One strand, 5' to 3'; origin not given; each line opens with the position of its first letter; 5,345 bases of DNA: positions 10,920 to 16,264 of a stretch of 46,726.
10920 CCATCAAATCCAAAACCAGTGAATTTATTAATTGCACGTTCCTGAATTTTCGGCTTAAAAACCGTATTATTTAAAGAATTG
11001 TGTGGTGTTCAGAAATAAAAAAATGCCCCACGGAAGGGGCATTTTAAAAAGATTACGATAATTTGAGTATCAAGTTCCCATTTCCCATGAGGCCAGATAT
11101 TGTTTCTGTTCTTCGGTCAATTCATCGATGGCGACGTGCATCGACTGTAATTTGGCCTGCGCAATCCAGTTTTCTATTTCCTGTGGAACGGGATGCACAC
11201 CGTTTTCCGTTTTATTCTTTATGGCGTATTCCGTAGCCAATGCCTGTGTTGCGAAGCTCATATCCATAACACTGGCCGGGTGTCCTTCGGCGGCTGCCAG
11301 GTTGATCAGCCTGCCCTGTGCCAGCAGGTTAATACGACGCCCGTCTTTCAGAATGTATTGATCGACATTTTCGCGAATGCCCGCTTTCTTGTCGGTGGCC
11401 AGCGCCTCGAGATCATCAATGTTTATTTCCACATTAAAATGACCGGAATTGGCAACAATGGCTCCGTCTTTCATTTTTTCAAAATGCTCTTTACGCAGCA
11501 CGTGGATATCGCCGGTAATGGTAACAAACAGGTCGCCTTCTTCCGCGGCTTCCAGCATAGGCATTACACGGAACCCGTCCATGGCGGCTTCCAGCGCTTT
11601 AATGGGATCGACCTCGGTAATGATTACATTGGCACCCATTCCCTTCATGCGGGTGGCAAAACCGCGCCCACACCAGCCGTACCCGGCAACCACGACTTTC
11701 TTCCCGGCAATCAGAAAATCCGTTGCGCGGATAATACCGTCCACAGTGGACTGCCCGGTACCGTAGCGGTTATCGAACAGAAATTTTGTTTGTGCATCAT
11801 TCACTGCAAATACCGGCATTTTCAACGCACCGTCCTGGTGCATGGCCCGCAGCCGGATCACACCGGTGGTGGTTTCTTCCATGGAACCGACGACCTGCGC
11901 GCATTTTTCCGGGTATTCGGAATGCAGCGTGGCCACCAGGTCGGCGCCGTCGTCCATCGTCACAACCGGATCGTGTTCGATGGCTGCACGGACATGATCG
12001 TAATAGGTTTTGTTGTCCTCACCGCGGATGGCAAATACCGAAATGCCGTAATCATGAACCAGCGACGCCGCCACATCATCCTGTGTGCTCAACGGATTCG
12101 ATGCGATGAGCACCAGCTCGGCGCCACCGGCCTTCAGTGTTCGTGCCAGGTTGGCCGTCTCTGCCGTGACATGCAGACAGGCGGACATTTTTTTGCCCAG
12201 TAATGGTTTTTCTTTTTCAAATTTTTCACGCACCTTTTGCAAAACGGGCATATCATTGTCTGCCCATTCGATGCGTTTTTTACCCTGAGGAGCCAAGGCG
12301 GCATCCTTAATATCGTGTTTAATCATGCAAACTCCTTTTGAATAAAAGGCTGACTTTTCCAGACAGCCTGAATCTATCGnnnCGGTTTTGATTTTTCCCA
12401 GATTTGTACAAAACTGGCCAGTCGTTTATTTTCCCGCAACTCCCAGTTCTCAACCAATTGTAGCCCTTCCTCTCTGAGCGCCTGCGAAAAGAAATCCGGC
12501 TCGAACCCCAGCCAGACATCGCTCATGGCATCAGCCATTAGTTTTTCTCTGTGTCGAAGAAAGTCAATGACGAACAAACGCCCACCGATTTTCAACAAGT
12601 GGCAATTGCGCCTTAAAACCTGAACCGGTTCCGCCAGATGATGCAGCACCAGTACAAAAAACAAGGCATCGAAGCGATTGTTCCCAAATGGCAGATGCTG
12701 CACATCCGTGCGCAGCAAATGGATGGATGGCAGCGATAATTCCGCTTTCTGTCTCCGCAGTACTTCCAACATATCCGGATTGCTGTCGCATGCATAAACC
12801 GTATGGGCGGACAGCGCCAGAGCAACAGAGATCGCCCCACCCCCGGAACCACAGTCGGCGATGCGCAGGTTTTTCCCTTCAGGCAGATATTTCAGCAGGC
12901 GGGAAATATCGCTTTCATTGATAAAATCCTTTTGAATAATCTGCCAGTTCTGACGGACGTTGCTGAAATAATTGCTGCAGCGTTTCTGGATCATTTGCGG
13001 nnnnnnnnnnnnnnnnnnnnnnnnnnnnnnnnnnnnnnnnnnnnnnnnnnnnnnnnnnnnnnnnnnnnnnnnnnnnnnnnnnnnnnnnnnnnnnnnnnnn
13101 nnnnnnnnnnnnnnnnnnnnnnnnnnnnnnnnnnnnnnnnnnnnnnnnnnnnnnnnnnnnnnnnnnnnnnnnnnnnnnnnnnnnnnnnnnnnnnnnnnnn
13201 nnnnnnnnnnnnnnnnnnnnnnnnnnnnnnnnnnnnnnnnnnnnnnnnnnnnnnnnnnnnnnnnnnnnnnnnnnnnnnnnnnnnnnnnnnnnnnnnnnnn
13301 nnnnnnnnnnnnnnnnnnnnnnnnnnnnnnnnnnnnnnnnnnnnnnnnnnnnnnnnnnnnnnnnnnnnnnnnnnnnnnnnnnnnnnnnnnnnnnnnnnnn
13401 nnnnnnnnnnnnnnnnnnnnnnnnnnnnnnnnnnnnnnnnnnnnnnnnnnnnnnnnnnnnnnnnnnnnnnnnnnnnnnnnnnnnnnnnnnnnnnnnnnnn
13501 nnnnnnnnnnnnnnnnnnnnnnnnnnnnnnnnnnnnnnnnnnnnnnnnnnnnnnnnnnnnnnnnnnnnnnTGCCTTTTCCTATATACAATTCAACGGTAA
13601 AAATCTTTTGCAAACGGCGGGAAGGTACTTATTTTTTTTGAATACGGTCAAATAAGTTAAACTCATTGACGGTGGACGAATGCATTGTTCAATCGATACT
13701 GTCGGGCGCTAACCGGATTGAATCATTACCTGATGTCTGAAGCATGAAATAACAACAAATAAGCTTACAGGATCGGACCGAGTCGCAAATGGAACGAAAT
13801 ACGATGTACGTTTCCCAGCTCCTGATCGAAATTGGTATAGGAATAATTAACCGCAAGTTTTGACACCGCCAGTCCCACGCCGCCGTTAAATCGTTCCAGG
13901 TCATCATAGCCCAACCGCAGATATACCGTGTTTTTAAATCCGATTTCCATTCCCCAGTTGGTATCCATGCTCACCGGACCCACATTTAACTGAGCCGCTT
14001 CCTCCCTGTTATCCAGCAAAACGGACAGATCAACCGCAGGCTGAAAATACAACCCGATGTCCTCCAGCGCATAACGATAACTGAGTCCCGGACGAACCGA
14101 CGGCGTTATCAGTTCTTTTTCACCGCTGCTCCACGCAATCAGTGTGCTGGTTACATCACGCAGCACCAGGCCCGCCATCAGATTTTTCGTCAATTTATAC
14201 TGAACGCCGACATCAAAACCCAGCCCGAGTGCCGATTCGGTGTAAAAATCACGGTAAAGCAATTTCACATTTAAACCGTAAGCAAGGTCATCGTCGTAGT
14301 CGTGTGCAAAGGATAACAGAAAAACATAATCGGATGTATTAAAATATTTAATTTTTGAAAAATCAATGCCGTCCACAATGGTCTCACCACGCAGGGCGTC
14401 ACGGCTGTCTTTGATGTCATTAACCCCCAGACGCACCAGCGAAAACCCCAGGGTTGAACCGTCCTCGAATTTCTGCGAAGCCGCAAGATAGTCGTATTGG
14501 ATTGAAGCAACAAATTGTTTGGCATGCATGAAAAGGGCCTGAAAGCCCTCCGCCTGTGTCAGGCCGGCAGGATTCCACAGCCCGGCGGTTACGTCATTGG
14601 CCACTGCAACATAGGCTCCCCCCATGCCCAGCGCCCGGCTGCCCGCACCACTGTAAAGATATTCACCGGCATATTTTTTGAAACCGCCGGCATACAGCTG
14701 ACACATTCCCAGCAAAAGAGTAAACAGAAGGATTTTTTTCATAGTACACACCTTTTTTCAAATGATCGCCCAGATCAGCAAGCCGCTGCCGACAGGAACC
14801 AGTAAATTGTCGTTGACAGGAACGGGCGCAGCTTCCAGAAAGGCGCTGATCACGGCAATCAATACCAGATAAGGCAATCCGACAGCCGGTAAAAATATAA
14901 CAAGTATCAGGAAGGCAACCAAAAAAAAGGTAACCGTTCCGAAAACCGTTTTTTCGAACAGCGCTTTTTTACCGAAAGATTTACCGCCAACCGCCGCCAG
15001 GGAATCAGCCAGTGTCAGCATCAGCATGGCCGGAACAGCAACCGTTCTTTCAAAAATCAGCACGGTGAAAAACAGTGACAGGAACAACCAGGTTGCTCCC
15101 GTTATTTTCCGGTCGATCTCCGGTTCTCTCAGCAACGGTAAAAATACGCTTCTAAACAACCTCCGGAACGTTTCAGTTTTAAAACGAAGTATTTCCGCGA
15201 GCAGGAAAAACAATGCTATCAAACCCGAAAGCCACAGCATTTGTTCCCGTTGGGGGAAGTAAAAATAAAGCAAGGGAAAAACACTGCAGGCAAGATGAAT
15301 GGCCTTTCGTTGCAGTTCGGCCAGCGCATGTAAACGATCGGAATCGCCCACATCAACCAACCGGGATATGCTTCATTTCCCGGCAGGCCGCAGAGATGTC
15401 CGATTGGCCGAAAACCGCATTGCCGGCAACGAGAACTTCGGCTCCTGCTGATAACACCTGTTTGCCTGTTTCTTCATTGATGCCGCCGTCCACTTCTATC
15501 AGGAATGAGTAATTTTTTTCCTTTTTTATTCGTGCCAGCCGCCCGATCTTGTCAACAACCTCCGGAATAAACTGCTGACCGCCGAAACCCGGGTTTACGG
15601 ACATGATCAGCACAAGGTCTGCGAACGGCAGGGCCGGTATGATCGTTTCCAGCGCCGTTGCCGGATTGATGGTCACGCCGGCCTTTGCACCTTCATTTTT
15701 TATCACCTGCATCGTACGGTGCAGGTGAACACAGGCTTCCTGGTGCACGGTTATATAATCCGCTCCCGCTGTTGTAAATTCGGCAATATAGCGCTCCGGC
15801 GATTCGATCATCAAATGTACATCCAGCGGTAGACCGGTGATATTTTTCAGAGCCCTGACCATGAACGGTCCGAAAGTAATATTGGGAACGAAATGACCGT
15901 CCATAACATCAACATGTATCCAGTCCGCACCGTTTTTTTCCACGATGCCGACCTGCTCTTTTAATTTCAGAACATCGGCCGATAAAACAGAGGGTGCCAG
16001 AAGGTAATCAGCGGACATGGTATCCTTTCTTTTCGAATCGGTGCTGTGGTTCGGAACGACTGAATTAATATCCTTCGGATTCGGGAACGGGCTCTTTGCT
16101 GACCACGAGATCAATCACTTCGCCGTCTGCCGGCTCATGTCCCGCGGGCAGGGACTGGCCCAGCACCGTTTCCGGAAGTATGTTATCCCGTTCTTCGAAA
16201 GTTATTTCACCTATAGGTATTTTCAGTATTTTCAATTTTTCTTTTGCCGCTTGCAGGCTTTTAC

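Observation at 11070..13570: ECF-type sigma factor fused to a SahR-like SAM-methyltransferase domain, directly upstream of adenosylhomocysteinase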

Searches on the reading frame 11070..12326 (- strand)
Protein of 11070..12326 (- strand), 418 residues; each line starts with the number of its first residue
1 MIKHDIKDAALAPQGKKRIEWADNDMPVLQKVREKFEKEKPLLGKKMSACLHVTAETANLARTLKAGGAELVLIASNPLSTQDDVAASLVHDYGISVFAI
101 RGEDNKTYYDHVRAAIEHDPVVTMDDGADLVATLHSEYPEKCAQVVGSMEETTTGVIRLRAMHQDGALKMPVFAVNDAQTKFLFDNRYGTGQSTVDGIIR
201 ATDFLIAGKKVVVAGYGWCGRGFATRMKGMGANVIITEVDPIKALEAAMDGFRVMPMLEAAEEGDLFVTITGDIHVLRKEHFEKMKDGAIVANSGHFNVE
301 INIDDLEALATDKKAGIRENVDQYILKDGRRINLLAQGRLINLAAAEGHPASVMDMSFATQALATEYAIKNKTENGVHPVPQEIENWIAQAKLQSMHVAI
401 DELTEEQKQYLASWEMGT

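Call 3: search_protein_families(library=pfam, proteins=[window:11070-12326:-], max_evalue=0.01)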
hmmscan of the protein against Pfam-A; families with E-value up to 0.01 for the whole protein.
window:11070-12326:- (418 aa): 4 families
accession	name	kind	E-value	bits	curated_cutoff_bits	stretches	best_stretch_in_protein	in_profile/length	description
PF00670.27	AdoHcyase_NAD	-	3.5e-57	193.5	27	1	186-347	1-161/162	S-adenosyl-L-homocysteine hydrolase, NAD binding domain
PF05221.23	AdoHcyase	-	2.4e-56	191.5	25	2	4-136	2-138/299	S-adenosyl-L-homocysteine hydrolase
PF07991.19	KARI_N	-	7.1e-11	42.4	20.6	1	206-302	2-102/165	Acetohydroxy acid isomeroreductase, NADPH-binding domain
PF02826.25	2-Hacid_dh_C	-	3.2e-09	36.9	25.1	1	206-297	34-129/178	D-isomer specific 2-hydroxyacid dehydrogenase, NAD binding domain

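Call 4: search_protein_families(library=ncbifam, proteins=[window:11070-12326:-], max_evalue=0.01)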
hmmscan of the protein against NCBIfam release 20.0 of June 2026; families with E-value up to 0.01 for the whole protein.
window:11070-12326:- (418 aa): 18 families
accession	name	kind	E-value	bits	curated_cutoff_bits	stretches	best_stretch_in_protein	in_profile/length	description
TIGR00936.1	ahcY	equivalog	3.3e-190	632.3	497.6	1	5-418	2-416/416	adenosylhomocysteinase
NF004005.0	PRK05476.2-3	equivalog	8.9e-185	614.4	275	1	4-416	5-417/418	adenosylhomocysteinase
NF004010.0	PRK05476.3-3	equivalog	8.6e-78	262.2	512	1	9-408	12-420/432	adenosylhomocysteinase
NF004009.0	PRK05476.3-2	equivalog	2.8e-65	221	485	1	14-394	77-455/487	adenosylhomocysteinase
NF004008.0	PRK05476.3-1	equivalog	4e-26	91.9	440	1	148-391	97-321/326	adenosylhomocysteinase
NF004017.0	PRK05479.1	equivalog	1.8e-09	36.8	336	1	205-302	14-115/337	ketol-acid reductoisomerase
TIGR00465.1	ilvC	equivalog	5.6e-09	35.4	226.15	1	206-302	1-101/314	ketol-acid reductoisomerase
NF009940.0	PRK13403.1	equivalog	1.1e-06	27.7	406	1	205-301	13-112/335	ketol-acid reductoisomerase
TIGR02853.1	spore_dpaA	equivalog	4.7e-06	26.1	319.65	1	192-291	135-236/287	dipicolinic acid synthetase subunit A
NF006162.0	PRK08306.1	equivalog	1.4e-05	24.5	261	1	190-291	136-239/297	dipicolinate synthase subunit DpsA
NF000492.1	vanH_gen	exception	8.1e-05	21.8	540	1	211-314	144-244/312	D-lactate dehydrogenase VanH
NF041369.1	Dhydh_Halo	equivalog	0.00038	19.8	400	1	203-317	127-244/305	D-2-hydroxyacid dehydrogenase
NF000112.1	vanH-Amyco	exception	0.0011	18.3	625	1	210-306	172-264/348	VanH-AOV family D-lactate dehydrogenase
NF008759.0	PRK11790.1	equivalog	0.0016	17.2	404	1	206-313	150-258/410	phosphoglycerate dehydrogenase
NF000128.1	vanH-Sc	exception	0.0018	17.5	650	1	210-299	163-249/337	D-lactate dehydrogenase VanH-Sc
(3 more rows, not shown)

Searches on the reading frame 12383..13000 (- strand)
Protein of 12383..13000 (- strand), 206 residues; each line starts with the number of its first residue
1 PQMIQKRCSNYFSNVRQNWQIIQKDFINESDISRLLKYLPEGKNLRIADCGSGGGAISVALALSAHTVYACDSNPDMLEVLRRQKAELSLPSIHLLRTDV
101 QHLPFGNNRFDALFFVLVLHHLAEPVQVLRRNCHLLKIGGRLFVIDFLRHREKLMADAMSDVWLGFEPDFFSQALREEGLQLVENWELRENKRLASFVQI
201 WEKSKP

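Call 43: find_homologous_proteins(query=A3, max_evalue=1e-10)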
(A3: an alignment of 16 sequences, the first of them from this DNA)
Query A3 (16 sequences) (206 aa, profile of the alignment): 1510 proteins with E <= 1e-10 among 5522 candidates; the best 120 are listed.
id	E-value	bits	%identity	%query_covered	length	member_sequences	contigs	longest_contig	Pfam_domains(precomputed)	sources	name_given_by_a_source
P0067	3.6e-65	237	26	94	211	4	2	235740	PF13847.13,PF13489.13,PF08003.18,PF06325.20,PF05175.21,PF13649.13,PF02390.24,PF01728.26,PF01209.25,PF08241.19,PF08242.19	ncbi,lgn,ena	-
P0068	1.4e-64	235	27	77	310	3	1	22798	PF13847.13,PF13489.13,PF12840.14,PF03848.21,PF13649.13,PF01022.27,PF01209.25,PF08241.19,PF08242.19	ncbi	ncbi:MAG: metalloregulator ArsR/SmtB family transcription factor [Fibrobacterales bacterium]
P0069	1.7e-61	225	27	86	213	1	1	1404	PF13847.13,PF13489.13,PF08003.18,PF06325.20,PF05175.21,PF03602.22,PF13649.13,PF02527.22,PF01209.25,PF08241.19,PF08242.19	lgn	-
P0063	3.1e-61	224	31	73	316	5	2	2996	PF13489.13,PF01978.26,PF01022.27,PF12802.14,PF08241.19,PF13847.13,PF12840.14,PF05175.21,PF13649.13,PF05148.22,PF01209.25,PF08242.19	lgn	-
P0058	3.5e-61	224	31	73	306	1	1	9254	PF13847.13,PF13489.13,PF12840.14,PF01978.26,PF13649.13,PF01022.27,PF12802.14,PF01209.25,PF08241.19,PF08242.19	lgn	-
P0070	4.3e-61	224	30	67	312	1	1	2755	PF13489.13,PF01022.27,PF12802.14,PF08241.19,PF13847.13,PF12840.14,PF05175.21,PF13649.13,PF05148.22,PF13679.13,PF01728.26,PF01209.25,PF08242.19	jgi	jgi:ubiquinone/menaquinone biosynthesis C-methylase UbiE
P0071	4.4e-61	224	34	66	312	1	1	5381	PF13489.13,PF01022.27,PF12802.14,PF08241.19,PF13847.13,PF12840.14,PF05175.21,PF13649.13,PF05148.22,PF13679.13,PF01728.26,PF01209.25,PF08242.19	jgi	jgi:ubiquinone/menaquinone biosynthesis C-methylase UbiE/DNA-binding MarR family transcriptional reg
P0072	5.9e-61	223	33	67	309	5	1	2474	PF13489.13,PF01022.27,PF12802.14,PF08241.19,PF13847.13,PF12840.14,PF13649.13,PF05148.22,PF13679.13,PF01728.26,PF01209.25,PF08242.19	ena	-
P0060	1.1e-60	223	31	73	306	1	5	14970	PF13847.13,PF13489.13,PF12840.14,PF01978.26,PF13649.13,PF01022.27,PF12802.14,PF01209.25,PF08241.19,PF08242.19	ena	-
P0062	1.1e-60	223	31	73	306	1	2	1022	PF13847.13,PF13489.13,PF12840.14,PF01978.26,PF13649.13,PF01022.27,PF12802.14,PF01209.25,PF08241.19,PF08242.19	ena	-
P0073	1.3e-60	222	32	67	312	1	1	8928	PF13489.13,PF01978.26,PF01022.27,PF12802.14,PF08241.19,PF13847.13,PF12840.14,PF05175.21,PF13649.13,PF05148.22,PF01209.25,PF08242.19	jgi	jgi:ubiquinone/menaquinone biosynthesis C-methylase UbiE/DNA-binding MarR family transcriptional reg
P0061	1.4e-60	222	31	73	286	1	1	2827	PF13847.13,PF13489.13,PF12840.14,PF01978.26,PF13649.13,PF01022.27,PF12802.14,PF01209.25,PF08241.19,PF08242.19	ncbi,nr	ncbi:MAG: metalloregulator ArsR/SmtB family transcription factor, partial [Acidobacteria bacterium]|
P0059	1.5e-60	222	31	73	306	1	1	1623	PF13847.13,PF13489.13,PF12840.14,PF01978.26,PF13649.13,PF01022.27,PF12802.14,PF01209.25,PF08241.19,PF08242.19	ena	-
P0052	1.7e-60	222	32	65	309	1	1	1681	PF13847.13,PF13489.13,PF12840.14,PF05175.21,PF13649.13,PF01022.27,PF05148.22,PF12802.14,PF01209.25,PF08241.19,PF08242.19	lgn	-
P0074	1.9e-60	222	28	68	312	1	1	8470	PF13847.13,PF13489.13,PF12840.14,PF05175.21,PF13649.13,PF01022.27,PF12802.14,PF13679.13,PF01209.25,PF08241.19,PF08242.19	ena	-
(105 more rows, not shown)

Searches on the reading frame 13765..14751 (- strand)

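Call 3: search_protein_families(library=pfam, proteins=[window:13765-14751:-], max_evalue=0.01)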
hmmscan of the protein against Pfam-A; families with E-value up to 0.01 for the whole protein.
window:13765-14751:- (328 aa): 2 families
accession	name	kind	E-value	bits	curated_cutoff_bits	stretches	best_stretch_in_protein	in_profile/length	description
PF18990.6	DUF5723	-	9.8e-05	22.6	26.8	0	173-213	210-248/376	Family of unknown function (DUF5723)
PF03349.22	Toluene_X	-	0.00079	18.5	29.7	0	20-109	9-80/421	Outer membrane protein transport protein (OMPP1/FadL/TodX)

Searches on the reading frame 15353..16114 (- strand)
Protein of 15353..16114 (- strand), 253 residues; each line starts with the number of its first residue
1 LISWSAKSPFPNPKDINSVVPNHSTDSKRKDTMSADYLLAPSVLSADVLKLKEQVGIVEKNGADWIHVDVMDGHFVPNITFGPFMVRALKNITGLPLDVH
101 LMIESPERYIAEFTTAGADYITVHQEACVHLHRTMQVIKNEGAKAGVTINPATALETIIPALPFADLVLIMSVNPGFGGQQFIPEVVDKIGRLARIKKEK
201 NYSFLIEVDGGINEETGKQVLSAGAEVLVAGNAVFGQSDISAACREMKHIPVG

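Call 37: search_protein_families(library=pfam, proteins=[window:15353-16114:-], max_evalue=0.00001)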
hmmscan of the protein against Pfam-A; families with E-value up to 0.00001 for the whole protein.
window:15353-16114:- (253 aa): 1 family
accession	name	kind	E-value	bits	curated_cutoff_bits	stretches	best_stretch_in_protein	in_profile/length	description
PF00834.25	Ribul_P_3_epim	-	3.2e-77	258.8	21.1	1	39-235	2-198/198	Ribulose-phosphate 3 epimerase family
